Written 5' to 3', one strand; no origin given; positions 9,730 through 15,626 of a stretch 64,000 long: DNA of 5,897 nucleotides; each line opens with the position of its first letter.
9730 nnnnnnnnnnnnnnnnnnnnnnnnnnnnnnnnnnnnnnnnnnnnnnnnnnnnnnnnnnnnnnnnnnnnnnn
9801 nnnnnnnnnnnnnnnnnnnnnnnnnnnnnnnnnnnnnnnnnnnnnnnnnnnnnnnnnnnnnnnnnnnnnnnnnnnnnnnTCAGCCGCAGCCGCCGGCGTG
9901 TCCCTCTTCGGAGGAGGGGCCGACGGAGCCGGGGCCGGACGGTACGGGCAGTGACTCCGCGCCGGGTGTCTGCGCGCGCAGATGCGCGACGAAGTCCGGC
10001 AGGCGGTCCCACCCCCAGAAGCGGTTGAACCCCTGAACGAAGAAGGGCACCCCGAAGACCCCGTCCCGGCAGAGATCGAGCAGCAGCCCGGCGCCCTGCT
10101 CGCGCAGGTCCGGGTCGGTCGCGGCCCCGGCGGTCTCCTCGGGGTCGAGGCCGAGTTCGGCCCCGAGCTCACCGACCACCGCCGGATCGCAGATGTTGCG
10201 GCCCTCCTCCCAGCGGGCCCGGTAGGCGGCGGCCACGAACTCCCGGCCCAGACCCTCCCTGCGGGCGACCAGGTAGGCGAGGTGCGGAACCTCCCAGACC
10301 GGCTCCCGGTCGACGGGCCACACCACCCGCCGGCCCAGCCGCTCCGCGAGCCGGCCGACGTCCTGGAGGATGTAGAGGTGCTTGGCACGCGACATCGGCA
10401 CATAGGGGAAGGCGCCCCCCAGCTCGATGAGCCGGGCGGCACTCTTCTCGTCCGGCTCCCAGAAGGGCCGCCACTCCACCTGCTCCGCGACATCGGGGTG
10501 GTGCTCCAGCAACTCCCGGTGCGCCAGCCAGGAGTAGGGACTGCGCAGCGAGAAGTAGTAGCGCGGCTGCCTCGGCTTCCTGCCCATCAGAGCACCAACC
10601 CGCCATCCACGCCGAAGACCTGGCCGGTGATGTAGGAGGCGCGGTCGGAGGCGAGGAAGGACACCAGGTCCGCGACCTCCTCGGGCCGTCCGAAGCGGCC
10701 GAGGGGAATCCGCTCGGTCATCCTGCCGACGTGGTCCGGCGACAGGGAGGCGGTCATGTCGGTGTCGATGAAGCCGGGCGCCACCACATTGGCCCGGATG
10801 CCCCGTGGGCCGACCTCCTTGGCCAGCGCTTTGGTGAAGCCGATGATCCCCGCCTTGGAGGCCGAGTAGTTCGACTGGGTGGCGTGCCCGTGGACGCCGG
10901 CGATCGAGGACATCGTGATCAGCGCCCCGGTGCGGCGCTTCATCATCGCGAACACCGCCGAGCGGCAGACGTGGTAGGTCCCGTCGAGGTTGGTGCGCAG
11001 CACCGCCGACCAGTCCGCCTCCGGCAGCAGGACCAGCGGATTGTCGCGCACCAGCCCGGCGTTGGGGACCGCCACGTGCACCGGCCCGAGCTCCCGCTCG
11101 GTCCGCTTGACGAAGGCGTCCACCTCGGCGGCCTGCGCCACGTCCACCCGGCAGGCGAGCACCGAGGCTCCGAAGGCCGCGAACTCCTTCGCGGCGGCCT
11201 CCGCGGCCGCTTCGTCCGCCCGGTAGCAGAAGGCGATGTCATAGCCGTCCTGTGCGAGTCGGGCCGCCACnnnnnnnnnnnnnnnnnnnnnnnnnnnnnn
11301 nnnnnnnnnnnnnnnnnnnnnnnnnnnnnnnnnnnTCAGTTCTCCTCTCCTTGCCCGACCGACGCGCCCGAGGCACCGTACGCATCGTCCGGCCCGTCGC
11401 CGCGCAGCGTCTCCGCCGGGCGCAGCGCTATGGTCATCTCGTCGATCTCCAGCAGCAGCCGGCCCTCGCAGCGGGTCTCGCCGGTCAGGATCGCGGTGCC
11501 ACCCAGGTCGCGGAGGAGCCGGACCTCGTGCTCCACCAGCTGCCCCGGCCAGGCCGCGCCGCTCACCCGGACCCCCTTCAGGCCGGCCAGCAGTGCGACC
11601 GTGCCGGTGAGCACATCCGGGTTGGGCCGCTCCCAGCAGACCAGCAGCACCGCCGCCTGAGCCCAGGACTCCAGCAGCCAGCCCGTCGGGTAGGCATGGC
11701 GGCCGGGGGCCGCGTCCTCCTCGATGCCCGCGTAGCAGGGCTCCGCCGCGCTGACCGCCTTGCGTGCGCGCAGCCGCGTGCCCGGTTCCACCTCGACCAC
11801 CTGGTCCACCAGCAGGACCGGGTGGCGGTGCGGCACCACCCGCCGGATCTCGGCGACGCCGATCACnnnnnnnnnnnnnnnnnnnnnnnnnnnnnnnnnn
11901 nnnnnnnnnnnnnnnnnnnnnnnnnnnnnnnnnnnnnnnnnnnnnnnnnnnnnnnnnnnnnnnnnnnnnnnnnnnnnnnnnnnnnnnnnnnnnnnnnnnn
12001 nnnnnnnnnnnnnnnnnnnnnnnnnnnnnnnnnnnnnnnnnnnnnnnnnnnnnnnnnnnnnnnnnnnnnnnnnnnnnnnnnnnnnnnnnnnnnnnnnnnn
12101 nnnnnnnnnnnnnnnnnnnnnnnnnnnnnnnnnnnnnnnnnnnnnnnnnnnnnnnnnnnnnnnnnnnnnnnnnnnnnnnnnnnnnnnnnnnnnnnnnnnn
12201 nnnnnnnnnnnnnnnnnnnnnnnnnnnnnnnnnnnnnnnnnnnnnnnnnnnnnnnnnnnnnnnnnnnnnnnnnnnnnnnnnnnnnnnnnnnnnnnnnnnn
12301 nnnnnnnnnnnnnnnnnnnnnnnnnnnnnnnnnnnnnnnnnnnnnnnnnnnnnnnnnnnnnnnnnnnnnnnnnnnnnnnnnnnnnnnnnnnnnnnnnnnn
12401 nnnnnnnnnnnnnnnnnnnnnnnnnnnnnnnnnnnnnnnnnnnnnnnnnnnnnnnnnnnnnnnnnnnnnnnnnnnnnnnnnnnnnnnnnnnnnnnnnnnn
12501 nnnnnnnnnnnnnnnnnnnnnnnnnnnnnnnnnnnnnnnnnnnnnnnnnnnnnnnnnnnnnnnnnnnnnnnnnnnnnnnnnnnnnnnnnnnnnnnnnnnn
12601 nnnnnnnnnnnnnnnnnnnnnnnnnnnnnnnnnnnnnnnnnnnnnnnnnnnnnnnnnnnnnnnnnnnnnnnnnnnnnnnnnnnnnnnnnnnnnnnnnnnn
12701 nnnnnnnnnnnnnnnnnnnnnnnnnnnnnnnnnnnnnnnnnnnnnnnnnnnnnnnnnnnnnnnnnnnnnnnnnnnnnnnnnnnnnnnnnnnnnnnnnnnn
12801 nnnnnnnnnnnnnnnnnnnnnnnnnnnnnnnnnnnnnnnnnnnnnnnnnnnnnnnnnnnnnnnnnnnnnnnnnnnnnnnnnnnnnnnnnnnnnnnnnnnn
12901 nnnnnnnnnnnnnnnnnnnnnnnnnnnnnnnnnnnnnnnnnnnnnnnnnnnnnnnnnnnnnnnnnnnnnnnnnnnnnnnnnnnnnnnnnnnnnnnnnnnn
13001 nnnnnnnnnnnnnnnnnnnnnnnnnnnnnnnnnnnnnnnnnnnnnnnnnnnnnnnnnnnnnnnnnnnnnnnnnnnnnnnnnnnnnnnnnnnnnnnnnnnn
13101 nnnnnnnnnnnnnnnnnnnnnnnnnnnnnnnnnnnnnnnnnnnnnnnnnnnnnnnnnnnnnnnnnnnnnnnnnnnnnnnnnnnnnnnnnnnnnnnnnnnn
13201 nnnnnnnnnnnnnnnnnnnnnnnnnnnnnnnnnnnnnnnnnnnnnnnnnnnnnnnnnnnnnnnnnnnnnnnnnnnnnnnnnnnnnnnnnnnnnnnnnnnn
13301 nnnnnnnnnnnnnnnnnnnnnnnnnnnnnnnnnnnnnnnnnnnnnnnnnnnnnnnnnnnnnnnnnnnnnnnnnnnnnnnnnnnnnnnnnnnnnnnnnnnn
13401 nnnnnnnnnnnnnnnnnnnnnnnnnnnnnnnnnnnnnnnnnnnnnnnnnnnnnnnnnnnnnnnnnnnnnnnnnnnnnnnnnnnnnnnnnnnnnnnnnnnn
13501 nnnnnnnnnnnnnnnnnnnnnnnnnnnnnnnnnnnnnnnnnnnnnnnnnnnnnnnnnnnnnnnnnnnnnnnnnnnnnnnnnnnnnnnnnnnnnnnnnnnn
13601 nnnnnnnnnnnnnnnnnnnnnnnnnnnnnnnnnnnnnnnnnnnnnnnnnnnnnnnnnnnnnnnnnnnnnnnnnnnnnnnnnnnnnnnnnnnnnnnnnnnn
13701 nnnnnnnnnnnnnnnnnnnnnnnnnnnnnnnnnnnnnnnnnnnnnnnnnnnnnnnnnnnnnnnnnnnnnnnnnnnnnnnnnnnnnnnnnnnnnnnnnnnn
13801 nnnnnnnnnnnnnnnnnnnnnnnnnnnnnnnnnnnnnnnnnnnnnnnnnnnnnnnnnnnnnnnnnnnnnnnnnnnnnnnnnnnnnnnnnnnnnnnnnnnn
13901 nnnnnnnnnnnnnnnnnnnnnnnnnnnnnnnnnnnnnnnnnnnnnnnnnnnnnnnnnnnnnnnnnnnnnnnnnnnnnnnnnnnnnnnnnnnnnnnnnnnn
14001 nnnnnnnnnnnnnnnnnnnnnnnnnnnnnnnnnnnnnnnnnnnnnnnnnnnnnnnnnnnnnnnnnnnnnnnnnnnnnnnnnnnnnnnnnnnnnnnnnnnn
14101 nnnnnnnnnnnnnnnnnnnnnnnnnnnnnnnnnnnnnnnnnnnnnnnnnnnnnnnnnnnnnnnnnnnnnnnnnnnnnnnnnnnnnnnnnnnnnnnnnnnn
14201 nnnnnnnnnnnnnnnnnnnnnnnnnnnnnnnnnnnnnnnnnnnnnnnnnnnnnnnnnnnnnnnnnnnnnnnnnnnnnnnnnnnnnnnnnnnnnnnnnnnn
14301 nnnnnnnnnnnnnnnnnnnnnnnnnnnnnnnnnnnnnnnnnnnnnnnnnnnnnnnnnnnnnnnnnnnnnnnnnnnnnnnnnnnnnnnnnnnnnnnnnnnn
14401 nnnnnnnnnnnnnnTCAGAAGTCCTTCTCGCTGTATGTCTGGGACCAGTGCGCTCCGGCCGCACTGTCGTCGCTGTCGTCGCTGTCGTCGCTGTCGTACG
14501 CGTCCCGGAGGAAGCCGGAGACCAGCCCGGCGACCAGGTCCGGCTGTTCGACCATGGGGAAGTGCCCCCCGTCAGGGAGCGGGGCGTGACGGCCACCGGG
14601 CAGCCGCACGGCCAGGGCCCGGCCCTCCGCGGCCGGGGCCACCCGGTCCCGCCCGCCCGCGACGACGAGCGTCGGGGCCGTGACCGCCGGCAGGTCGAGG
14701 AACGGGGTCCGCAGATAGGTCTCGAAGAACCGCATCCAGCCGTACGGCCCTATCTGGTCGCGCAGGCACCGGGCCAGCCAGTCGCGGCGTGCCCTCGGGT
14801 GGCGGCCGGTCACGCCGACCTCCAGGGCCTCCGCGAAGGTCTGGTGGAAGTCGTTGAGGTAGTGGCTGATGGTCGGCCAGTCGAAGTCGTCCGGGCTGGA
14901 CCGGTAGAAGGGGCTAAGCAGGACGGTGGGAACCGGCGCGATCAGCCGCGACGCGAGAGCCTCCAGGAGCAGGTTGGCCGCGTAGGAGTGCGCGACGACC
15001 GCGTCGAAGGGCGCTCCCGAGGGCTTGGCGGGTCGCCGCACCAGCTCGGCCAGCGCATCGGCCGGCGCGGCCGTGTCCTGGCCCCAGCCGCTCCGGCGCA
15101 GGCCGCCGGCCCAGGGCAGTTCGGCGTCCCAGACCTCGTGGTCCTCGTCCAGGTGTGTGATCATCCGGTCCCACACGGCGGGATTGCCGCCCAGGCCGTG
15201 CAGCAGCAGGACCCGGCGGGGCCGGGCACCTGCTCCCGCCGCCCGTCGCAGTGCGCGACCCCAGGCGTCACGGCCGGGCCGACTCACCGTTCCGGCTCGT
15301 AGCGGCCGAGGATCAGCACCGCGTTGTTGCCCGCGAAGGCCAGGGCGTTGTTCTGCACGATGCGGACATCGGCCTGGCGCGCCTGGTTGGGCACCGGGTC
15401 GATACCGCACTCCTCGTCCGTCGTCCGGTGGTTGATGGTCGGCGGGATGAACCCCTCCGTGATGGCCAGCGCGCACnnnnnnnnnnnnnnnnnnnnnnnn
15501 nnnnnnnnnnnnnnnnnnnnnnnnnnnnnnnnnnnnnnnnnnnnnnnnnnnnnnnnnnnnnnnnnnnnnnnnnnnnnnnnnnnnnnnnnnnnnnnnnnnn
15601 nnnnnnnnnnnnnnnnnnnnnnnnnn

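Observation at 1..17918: Edge of a hybrid NRPS / type II KS-CLF biosynthetic cluster with a dedicated aminoacyl-ACP cassette, SARP and PPTase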

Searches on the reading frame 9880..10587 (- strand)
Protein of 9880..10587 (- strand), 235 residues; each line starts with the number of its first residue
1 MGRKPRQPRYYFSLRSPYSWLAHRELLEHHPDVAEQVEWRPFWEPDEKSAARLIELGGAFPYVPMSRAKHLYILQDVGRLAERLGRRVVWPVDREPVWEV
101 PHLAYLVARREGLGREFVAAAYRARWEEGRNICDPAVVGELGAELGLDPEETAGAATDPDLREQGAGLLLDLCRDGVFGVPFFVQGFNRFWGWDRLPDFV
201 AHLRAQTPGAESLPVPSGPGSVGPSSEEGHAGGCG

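Call 5: search_protein_families(library=pfam, proteins=[window:9880-10587:-], max_evalue=0.01)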
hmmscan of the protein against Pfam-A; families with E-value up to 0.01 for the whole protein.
window:9880-10587:- (235 aa): 1 family
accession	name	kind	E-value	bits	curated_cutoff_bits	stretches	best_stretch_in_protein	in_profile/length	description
PF01323.26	DSBA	-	1.7e-17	64.3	25.6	1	11-203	5-190/191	DSBA-like thioredoxin domain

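Call 27: search_solved_structures(query=window:9880-10587:-, max_evalue=0.01)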
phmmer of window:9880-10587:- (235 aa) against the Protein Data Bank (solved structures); distinct sequences matched with E-value up to 0.01: 8.
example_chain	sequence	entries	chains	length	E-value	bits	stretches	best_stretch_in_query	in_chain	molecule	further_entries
3fz5_A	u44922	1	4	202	6.3e-13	52.1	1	9-200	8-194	Possible 2-hydroxychromene-2-carboxylate isomerase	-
5hfg_A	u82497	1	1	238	0.00054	22.8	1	102-183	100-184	Uncharacterized protein, cytosolic disulfide reductase DsbM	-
5hfi_A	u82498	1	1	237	0.00054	22.8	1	102-183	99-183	Uncharacterized protein, cytosolic disulfide reductase DsbM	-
2imd_A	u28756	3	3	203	0.0017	21.2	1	10-196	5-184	2-hydroxychromene-2-carboxylate isomerase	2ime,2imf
5cp1_A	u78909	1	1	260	0.0023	20.7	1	106-217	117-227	FrnE protein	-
5cnw_A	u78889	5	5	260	0.0035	20.1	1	106-216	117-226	FrnE protein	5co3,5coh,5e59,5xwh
1yzx_A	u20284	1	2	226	0.0041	19.9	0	1-205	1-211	Glutathione S-transferase kappa 1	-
3rpn_A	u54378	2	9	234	0.0044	19.8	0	1-205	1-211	Glutathione S-transferase kappa 1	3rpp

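Call 37: search_protein_families(library=ncbifam, proteins=[window:9880-10587:-], max_evalue=0.01)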
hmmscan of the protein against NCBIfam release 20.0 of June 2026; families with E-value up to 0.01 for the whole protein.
window:9880-10587:- (235 aa): 0 families

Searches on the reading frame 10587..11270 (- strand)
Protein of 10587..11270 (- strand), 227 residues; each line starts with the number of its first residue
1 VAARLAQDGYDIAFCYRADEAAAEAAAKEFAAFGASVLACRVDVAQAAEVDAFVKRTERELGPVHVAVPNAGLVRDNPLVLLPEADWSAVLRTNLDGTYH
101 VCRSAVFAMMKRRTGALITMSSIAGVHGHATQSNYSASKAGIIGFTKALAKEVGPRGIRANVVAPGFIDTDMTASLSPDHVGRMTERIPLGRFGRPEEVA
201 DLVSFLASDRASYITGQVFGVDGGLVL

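Call 6: search_protein_families(library=pfam, proteins=[window:10587-11270:-], max_evalue=0.01)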
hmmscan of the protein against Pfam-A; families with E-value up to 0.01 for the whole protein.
window:10587-11270:- (227 aa): 4 families
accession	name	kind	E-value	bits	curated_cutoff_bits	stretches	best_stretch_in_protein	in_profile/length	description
PF13561.12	adh_short_C2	-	8.8e-61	205.9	27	1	1-225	12-235/236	Enoyl-(Acyl carrier protein) reductase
PF00106.31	adh_short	-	5.3e-47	160.3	26.6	1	1-179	16-193/195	short chain dehydrogenase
PF08659.16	KR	-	9.1e-18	65.2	22.6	1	12-166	28-176/180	KR domain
PF23441.1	SDR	-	0.00092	19.1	27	1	138-227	166-257/258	SDR-like rossmann domain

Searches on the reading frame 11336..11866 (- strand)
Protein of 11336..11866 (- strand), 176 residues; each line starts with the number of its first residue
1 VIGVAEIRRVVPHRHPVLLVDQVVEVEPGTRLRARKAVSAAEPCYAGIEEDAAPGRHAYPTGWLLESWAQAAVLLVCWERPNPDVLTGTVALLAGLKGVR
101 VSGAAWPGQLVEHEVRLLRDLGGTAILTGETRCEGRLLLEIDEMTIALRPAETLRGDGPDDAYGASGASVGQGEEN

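Call 6: search_protein_families(library=pfam, proteins=[window:11336-11866:-], max_evalue=0.01)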
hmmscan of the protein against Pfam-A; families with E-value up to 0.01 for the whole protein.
window:11336-11866:- (176 aa): 0 families

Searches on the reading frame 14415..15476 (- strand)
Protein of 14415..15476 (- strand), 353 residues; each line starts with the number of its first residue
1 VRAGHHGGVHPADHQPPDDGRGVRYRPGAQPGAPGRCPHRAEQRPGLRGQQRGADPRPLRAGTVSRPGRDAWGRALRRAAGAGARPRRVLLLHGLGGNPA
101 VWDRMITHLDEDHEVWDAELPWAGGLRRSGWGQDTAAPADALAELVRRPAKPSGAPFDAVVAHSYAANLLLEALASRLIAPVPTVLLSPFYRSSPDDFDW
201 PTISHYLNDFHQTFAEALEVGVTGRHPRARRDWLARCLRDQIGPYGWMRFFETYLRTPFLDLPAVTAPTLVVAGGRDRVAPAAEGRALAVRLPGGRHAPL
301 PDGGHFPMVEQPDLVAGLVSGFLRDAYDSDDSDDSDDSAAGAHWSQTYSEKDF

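Call 6: search_protein_families(library=pfam, proteins=[window:14415-15476:-], max_evalue=0.01)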
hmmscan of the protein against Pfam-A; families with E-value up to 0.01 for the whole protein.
window:14415-15476:- (353 aa): 3 families
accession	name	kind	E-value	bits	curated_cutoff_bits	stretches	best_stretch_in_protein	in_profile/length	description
PF12697.13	Abhydrolase_6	-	1.6e-14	55.6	26.3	1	89-316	1-215/217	Alpha/beta hydrolase family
PF00561.26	Abhydrolase_1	-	3.6e-08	33.8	25.8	1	89-176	3-89/245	alpha/beta hydrolase fold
PF12146.15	Hydrolase_4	-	0.0098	15.6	27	0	225-293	150-218/239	Serine aminopeptidase, S33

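Call 37: search_protein_families(library=ncbifam, proteins=[window:14415-15302:-], max_evalue=0.01)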
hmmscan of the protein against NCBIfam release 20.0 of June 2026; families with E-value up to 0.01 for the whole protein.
window:14415-15302:- (295 aa): 11 families
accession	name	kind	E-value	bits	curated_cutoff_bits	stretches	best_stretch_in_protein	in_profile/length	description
NF051488.1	bifunc_PcaDC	exception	4.6e-17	62.2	390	1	167-276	152-255/375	bifunctional 3-oxoadipate enol-lactonase/4-carboxymuconolactone decarboxylase PcaDC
TIGR03056.1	bchO_mg_che_rel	equivalog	1.3e-13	50.6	172.55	2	203-265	215-277/278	alpha/beta fold hydrolase BchO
TIGR02427.1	protocat_pcaD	equivalog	3.2e-13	49.6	255.85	1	204-266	189-251/251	3-oxoadipate enol-lactonase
NF051487.1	bifunc_PcaCD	exception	1.5e-11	44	430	1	204-266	350-412/413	bifunctional 4-carboxymuconolactone decarboxylase/3-oxoadipate enol-lactonase PcaCD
TIGR01738.1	bioH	equivalog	7.6e-11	42.1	206.95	2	204-260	184-240/245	pimeloyl-ACP methyl ester esterase BioH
NF011457.0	PRK14875.1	equivalog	1.5e-08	34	307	1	26-115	130-215/372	acetoin dehydrogenase dihydrolipoyllysine-residue acetyltransferase subunit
NF052614.1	AB_fold_OlsI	equivalog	2.4e-08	33.8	385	1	204-270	193-260/272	ornithine lipid biosynthesis O-acyltransferase OlsI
TIGR03611.1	RutD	equivalog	5.5e-05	22.6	238.5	0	206-266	196-256/258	pyrimidine utilization protein D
TIGR02240.1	PHA_depoly_arom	equivalog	7.8e-05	22.2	250.6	1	196-267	195-265/276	poly(3-hydroxyalkanoate) depolymerase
TIGR01250.1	pro_imino_pep_2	subfamily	0.00039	20.1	167.65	1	204-265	227-287/288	proline iminopeptidase-family hydrolase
NF050089.1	i_nPHAscl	equivalog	0.0011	18.1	300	0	206-265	228-288/288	intracellular short-chain-length polyhydroxyalkanoate depolymerase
